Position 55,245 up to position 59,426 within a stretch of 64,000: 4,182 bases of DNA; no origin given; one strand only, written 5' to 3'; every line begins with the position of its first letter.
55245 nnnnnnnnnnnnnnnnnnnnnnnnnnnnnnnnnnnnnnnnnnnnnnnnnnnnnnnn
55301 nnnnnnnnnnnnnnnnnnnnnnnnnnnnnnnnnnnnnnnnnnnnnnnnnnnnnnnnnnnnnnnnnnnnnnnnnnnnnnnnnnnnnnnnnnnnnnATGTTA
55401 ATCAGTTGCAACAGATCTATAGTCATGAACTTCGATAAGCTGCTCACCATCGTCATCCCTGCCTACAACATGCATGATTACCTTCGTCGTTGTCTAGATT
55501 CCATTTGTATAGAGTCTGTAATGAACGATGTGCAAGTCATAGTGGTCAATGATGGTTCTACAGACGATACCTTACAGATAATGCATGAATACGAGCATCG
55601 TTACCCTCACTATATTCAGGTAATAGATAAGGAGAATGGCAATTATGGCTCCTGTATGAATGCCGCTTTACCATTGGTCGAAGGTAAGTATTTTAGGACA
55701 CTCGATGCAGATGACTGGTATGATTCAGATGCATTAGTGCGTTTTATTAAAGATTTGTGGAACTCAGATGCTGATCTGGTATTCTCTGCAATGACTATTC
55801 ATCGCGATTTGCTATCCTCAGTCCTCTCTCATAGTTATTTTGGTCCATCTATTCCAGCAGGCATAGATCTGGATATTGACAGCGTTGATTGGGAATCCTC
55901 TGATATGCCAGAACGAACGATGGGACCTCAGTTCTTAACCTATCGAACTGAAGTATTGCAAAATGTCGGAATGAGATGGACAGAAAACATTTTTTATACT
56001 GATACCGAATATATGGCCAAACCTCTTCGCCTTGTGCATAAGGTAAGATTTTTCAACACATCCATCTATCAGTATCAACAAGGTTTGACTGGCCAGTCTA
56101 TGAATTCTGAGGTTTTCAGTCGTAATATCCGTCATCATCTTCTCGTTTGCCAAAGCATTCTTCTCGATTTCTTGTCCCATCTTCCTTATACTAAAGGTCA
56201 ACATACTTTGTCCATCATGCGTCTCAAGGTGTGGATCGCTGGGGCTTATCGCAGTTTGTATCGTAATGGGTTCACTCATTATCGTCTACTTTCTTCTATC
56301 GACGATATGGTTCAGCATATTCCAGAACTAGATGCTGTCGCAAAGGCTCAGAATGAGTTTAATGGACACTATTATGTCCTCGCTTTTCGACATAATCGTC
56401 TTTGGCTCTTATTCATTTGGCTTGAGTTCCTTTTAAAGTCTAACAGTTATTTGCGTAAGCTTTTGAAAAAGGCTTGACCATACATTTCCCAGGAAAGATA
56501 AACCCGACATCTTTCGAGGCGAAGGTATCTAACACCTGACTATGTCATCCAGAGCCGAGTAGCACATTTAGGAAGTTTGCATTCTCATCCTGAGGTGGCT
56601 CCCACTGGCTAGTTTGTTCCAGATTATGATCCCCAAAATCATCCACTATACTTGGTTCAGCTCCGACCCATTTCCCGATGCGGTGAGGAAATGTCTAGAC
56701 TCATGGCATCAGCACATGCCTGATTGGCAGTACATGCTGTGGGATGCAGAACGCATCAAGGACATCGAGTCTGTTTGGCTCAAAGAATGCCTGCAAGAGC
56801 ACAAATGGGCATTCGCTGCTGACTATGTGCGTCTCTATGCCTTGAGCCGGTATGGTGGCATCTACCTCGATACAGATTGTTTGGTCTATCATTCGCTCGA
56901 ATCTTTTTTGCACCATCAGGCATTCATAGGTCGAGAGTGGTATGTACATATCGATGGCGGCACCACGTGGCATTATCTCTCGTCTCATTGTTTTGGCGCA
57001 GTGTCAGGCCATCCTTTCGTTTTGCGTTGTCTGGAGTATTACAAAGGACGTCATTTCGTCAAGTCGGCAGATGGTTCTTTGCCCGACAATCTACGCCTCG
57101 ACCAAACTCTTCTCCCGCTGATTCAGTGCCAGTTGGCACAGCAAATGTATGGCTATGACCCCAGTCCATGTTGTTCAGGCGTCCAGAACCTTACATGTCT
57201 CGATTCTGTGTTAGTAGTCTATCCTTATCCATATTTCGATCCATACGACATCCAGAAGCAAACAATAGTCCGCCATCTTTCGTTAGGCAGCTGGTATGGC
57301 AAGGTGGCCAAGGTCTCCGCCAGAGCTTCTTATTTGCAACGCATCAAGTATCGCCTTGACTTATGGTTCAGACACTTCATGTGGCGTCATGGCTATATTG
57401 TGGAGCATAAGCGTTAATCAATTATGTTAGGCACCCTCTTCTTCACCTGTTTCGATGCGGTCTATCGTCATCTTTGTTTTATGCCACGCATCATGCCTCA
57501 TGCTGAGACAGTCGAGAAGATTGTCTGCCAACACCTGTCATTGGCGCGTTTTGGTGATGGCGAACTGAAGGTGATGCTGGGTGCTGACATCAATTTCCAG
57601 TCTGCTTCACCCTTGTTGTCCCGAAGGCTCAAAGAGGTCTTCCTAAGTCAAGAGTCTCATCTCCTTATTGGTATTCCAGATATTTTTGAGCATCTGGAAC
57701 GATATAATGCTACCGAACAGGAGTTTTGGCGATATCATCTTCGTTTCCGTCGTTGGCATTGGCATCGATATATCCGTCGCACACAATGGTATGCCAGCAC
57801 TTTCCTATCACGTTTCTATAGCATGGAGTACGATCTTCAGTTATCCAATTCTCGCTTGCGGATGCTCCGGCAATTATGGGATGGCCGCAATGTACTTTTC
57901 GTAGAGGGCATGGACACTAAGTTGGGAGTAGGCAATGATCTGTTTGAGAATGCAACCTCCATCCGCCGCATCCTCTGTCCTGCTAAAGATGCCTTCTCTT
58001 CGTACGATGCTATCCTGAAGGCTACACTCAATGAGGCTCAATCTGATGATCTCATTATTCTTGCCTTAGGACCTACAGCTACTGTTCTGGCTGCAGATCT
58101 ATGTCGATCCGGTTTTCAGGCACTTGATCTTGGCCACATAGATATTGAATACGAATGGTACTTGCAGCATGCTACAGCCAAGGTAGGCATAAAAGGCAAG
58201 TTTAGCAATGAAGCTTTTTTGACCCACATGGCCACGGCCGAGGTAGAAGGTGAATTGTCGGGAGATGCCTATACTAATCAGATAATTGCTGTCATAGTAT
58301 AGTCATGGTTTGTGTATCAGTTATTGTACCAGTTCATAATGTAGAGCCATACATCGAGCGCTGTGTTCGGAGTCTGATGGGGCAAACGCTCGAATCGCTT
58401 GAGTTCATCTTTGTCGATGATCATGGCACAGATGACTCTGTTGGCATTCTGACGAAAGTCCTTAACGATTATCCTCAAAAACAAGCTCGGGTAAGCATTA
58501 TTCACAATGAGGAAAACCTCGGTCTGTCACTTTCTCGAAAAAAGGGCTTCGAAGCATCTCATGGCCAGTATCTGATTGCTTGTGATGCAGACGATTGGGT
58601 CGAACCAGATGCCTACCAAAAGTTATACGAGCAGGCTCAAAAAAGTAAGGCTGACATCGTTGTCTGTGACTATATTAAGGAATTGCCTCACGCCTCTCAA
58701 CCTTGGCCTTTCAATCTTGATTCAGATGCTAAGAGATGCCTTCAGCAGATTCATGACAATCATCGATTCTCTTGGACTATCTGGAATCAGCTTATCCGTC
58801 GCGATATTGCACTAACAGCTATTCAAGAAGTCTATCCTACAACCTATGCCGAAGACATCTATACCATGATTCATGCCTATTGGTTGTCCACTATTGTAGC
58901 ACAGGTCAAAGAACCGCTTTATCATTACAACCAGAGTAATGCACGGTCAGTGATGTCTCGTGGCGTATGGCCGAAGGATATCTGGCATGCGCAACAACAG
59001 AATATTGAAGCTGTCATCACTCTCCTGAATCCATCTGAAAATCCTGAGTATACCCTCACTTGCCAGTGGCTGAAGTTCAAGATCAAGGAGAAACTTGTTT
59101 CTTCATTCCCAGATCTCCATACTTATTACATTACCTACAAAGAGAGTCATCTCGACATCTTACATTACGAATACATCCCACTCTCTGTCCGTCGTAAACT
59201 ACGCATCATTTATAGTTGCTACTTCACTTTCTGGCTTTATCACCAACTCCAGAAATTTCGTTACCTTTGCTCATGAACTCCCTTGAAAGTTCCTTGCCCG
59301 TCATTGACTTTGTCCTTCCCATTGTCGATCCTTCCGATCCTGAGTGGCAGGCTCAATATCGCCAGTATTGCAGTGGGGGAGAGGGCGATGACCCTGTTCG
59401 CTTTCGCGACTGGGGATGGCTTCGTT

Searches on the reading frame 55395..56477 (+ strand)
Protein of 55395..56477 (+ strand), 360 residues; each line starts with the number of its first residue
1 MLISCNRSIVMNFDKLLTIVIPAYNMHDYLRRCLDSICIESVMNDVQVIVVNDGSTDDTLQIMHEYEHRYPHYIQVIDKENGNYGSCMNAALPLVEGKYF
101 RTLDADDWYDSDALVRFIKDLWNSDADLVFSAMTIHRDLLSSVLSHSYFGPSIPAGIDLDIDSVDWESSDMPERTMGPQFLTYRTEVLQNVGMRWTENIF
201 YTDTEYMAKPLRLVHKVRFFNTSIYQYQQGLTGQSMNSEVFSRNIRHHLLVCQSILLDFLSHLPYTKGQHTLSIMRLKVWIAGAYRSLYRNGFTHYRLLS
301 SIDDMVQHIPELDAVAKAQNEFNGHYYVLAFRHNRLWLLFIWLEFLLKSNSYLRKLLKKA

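Call 92: search_protein_families(library=pfam, proteins=[window:55395-56477:+], max_evalue=0.00001)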
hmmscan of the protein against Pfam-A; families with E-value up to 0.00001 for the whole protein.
window:55395-56477:+ (360 aa): 2 families
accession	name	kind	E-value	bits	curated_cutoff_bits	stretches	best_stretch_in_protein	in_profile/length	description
PF00535.33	Glycos_transf_2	-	4.6e-23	82.4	23.3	1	18-134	1-116/168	Glycosyl transferase family 2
PF13641.12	Glyco_tranf_2_3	-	1.2e-09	38.9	27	1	17-116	3-106/230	Glycosyltransferase like family 2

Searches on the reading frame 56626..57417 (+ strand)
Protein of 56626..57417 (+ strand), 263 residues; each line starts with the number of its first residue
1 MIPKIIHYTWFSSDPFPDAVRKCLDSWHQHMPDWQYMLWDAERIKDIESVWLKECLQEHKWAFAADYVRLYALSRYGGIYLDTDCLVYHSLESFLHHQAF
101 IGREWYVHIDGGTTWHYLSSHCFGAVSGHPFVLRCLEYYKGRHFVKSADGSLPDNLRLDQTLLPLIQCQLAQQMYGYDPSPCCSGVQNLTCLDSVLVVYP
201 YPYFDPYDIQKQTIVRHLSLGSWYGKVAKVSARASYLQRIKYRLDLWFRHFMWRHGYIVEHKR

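Call 92: search_protein_families(library=pfam, proteins=[window:56626-57417:+], max_evalue=0.00001)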
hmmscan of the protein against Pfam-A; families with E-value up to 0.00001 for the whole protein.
window:56626-57417:+ (263 aa): 3 families
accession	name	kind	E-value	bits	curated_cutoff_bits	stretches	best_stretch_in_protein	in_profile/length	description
PF04488.21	Gly_transf_sug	-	7e-16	59.1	23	1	17-100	1-92/93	Glycosyltransferase sugar-binding region containing DXD motif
PF05704.18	Caps_synth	-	9.9e-09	35.4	24.5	1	4-132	48-181/278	Capsular polysaccharide synthesis protein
PF12919.13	TcdA_TcdB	-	5.6e-06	26.3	23.6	0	50-86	159-195/382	TcdA/TcdB catalytic glycosyltransferase domain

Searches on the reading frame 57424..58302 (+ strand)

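Call 92: search_protein_families(library=pfam, proteins=[window:57424-58302:+], max_evalue=0.00001)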
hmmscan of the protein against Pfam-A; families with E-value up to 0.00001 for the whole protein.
window:57424-58302:+ (292 aa): 1 family
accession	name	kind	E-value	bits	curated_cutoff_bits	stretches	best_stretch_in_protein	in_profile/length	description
PF08759.17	GT-D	-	1.8e-81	273.6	27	1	40-263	1-224/225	Glycosyltransferase GT-D fold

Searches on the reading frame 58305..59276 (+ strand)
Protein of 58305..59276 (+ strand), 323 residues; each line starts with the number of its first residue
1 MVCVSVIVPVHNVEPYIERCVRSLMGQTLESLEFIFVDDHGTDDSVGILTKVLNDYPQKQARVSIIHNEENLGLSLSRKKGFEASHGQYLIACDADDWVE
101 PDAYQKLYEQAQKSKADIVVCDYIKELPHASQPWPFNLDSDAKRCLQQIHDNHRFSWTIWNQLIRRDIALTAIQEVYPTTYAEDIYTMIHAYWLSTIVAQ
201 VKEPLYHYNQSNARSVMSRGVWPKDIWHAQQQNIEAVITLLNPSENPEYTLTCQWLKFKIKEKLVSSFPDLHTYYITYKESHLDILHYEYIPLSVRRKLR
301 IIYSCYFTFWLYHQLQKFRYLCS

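Call 92: search_protein_families(library=pfam, proteins=[window:58305-59276:+], max_evalue=0.00001)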
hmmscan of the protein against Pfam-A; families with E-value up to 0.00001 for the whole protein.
window:58305-59276:+ (323 aa): 3 families
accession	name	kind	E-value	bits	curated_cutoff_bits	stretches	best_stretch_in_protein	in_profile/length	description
PF00535.33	Glycos_transf_2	-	3.2e-32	112.2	23.3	1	5-129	1-121/168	Glycosyl transferase family 2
PF10111.15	Glyco_tranf_2_2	-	2.5e-10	40.8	27.3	1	5-113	1-108/276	Glycosyltransferase like family 2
PF13641.12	Glyco_tranf_2_3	-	3e-08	34.4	27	1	4-133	3-131/230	Glycosyltransferase like family 2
